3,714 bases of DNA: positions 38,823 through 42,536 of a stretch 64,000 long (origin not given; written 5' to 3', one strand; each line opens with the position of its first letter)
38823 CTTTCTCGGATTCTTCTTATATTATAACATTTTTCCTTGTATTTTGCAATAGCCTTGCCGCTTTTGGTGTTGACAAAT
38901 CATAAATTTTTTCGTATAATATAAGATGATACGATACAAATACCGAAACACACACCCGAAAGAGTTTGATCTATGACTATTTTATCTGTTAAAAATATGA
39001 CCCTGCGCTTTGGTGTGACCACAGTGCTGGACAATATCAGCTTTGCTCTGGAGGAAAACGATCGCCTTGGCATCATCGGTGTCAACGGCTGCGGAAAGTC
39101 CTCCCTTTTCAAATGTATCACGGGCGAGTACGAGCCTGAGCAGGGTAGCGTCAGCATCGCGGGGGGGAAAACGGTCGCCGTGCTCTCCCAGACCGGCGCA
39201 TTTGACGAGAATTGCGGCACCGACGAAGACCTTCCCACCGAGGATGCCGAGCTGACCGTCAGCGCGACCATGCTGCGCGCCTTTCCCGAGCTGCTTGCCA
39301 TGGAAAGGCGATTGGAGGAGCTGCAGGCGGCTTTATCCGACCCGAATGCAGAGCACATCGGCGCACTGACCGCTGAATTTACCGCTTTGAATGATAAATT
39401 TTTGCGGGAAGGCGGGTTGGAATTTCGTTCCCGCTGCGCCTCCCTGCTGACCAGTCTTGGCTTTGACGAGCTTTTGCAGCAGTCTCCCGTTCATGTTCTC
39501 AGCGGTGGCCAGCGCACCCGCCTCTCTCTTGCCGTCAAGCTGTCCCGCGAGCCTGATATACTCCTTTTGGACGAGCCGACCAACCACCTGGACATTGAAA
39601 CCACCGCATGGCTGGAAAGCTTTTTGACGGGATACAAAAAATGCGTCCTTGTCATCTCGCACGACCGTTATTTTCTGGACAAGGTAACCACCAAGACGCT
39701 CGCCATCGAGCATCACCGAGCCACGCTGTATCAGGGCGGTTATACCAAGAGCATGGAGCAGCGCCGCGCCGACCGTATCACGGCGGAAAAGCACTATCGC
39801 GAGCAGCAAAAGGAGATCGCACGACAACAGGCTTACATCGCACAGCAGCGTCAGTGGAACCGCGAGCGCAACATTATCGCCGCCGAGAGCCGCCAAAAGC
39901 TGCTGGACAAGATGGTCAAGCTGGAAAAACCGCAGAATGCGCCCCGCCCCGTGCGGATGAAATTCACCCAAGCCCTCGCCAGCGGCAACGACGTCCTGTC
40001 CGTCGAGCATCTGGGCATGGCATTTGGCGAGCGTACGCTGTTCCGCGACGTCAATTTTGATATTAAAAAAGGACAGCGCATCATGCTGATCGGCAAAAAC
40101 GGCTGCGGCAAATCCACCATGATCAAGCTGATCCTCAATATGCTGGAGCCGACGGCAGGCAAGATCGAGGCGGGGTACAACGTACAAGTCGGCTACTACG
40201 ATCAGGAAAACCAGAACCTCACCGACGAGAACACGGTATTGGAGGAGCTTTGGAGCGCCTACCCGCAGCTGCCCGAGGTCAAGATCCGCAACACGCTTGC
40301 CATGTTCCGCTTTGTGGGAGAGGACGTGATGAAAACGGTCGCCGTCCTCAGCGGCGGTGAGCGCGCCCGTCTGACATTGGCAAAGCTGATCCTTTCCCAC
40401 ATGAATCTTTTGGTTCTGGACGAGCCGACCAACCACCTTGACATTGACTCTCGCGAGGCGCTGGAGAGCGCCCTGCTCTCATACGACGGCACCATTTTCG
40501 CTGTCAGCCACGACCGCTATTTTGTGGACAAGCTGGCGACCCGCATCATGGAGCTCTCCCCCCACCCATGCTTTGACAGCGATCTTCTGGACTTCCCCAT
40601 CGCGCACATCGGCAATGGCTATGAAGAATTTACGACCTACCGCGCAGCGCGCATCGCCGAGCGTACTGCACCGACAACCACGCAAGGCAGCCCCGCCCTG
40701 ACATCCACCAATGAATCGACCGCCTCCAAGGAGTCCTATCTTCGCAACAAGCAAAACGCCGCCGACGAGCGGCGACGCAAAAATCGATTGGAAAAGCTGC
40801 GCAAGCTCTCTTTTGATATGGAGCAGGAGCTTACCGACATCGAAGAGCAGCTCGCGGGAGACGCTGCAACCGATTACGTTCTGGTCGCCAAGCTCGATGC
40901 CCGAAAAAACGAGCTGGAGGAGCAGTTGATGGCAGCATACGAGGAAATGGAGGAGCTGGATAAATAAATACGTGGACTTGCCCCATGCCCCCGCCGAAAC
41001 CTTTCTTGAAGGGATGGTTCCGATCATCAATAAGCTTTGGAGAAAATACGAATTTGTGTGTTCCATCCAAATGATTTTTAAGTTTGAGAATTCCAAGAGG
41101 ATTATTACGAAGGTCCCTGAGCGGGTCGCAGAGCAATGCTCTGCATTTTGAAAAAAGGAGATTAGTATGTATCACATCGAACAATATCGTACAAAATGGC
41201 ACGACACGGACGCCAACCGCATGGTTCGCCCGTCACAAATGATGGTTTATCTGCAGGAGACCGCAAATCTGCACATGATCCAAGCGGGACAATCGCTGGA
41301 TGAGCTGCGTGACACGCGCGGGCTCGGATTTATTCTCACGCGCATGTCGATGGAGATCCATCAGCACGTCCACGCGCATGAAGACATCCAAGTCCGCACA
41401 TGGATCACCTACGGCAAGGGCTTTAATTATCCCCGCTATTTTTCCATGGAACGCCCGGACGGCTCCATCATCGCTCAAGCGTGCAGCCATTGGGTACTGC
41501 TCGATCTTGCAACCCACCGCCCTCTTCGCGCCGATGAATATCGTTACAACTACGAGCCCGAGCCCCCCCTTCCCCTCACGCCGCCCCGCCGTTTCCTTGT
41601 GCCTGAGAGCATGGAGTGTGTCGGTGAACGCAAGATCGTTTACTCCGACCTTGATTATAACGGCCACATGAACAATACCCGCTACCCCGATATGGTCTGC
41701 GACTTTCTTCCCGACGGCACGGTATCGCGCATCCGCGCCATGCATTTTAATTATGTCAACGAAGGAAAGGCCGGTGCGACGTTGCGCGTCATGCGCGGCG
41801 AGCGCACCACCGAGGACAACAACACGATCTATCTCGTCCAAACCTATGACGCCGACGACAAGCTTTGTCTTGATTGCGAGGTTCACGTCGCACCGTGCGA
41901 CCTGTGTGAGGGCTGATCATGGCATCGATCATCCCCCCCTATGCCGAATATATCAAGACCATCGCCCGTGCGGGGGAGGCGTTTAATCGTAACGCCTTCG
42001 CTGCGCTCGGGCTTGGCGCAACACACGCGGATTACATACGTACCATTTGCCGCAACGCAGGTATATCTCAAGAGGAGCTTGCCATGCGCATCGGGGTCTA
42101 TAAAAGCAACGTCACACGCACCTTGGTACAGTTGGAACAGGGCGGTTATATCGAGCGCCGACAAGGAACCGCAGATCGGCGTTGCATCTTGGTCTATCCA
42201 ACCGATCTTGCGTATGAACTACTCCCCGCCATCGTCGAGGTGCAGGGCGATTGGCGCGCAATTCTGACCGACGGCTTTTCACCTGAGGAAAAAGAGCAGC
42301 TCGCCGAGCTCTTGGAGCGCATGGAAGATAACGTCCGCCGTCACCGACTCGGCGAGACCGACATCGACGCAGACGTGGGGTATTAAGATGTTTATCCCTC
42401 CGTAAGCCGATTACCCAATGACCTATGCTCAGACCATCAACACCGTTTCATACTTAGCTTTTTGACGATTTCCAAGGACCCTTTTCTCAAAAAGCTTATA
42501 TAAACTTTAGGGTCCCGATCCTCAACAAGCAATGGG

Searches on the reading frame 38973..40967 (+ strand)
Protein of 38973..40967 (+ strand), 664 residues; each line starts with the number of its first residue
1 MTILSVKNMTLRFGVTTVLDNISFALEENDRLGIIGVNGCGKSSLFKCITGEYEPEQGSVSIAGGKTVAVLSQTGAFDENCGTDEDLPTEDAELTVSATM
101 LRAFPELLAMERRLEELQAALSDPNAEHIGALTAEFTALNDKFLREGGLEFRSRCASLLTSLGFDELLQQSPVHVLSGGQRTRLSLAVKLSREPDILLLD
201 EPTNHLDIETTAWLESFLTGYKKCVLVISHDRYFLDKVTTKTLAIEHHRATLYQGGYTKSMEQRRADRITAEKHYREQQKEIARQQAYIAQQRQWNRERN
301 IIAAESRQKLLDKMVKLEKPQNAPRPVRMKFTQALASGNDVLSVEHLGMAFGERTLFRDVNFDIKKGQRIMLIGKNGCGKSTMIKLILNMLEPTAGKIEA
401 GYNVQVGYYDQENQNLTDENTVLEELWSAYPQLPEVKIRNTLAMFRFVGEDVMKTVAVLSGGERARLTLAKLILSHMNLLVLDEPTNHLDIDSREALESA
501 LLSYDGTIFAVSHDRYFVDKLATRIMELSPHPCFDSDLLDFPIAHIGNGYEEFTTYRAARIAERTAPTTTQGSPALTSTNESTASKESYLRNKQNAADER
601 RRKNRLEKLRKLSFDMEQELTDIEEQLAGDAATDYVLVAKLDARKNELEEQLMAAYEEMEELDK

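Call 91: search_protein_families(library=pfam, max_evalue=0.000001, proteins=[window:38973-40967:+])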
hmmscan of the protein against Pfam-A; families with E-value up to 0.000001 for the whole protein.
window:38973-40967:+ (664 aa): 5 families
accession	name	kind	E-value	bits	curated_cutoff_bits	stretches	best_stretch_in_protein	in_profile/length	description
PF00005.33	ABC_tran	-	8.6e-56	188.8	25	2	19-204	1-137/137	ABC transporter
PF12848.13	ABC_tran_Xtn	-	8.1e-15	55.1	25.9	1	244-323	2-79/85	ABC transporter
PF13304.12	AAA_21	-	7.6e-13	49.6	27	0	178-218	241-280/304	AAA domain, putative AbiEii toxin, Type IV TA system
PF02463.25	SMC_N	-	5e-12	46.2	40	0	175-246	136-212/220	RecF/RecN/SMC N terminal domain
PF16326.10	ABC_tran_CTD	-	4.6e-08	33.6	32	0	600-663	4-68/69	ABC transporter C-terminal domain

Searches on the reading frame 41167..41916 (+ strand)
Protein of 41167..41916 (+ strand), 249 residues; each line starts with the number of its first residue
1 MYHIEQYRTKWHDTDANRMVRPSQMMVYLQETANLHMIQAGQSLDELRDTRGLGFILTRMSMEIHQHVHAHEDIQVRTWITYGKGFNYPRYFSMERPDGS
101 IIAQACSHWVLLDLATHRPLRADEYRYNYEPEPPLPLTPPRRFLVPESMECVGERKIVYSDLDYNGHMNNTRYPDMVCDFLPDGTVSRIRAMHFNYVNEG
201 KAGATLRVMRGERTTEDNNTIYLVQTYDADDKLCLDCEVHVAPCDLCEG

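Call 91: search_protein_families(library=pfam, max_evalue=0.000001, proteins=[window:41167-41916:+])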
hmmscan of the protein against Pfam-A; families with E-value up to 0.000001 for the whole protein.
window:41167-41916:+ (249 aa): 3 families
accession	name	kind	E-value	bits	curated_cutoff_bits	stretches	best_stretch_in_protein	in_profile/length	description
PF01643.23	Acyl-ACP_TE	-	1.7e-14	54.1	23.7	1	4-122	5-123/131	Acyl-ACP thioesterase N-terminal domain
PF13279.12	4HBT_2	-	3.7e-10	40.7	25.5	0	10-121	2-113/122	Thioesterase-like superfamily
PF20791.3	Acyl-ACP_TE_C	-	2e-09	38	21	1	156-223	13-83/101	Acyl-ACP thioesterase C-terminal domain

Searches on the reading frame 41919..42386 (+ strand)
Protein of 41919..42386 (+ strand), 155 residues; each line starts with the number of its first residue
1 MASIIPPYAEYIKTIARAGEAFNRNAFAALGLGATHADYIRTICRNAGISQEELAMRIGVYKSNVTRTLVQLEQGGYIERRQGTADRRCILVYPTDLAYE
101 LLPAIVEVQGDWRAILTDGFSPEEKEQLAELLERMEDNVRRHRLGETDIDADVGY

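Call 91: search_protein_families(library=pfam, max_evalue=0.000001, proteins=[window:41919-42386:+])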
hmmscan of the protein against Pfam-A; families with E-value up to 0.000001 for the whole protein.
window:41919-42386:+ (155 aa): 2 families
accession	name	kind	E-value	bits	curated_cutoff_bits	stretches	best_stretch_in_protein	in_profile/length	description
PF01047.28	MarR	-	5.7e-13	49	24.6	1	35-90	4-59/59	MarR family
PF12802.13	MarR_2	-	5.2e-11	43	27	1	31-88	2-60/61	MarR family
